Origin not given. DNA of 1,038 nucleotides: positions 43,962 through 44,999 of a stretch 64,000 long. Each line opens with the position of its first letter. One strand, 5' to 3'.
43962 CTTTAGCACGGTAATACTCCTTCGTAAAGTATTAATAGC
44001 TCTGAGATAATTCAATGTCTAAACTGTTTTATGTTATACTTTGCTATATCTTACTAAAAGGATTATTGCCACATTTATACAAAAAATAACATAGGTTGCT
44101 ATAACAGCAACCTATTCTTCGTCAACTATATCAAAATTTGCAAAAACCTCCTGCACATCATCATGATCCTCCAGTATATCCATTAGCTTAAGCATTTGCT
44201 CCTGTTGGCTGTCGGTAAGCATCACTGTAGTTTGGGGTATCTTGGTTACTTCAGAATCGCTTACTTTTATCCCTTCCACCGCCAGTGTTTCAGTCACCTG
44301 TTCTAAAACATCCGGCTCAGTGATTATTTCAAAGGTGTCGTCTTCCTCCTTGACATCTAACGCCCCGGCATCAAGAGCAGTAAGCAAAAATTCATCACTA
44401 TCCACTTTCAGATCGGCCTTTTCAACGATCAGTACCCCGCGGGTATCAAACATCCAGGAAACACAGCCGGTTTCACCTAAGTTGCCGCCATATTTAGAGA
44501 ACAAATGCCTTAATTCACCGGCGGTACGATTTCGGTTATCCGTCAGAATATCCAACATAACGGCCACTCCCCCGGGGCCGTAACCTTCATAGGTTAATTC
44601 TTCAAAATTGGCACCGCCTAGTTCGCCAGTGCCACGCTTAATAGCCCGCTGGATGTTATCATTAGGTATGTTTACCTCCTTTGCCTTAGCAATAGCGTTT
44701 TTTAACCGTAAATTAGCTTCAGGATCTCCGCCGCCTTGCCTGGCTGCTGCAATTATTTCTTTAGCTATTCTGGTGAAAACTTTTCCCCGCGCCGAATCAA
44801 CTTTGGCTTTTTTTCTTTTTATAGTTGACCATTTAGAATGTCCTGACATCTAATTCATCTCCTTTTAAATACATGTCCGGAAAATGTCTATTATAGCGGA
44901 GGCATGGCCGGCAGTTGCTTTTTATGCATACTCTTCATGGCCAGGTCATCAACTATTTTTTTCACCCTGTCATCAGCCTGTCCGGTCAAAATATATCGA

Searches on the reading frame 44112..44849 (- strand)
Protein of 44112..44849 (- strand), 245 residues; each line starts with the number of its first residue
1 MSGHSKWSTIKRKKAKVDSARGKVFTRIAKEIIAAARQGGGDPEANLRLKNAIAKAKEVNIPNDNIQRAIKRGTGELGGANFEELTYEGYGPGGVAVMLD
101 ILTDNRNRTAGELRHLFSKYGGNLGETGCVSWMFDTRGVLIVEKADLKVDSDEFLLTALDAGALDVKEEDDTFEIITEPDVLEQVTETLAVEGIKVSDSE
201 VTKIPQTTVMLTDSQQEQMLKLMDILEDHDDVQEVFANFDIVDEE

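Call 64: search_protein_families(library=ncbifam, proteins=[window:44112-44849:-], max_evalue=0.00001)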
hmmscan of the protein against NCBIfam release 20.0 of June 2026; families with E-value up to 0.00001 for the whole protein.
window:44112-44849:- (245 aa): 3 families
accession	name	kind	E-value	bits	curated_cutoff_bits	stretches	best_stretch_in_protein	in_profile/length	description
NF001030.0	PRK00110.1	equivalog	9.1e-103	343.1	243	1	1-244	1-239/245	YebC/PmpR family DNA-binding transcriptional regulator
TIGR01033.1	TIGR01033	subfamily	2.4e-94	315.6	208.75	1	1-239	1-237/238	YebC/PmpR family DNA-binding transcriptional regulator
NF009044.0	PRK12378.1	subfamily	1.2e-82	277.3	196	1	6-240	4-237/239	YebC/PmpR family DNA-binding transcriptional regulator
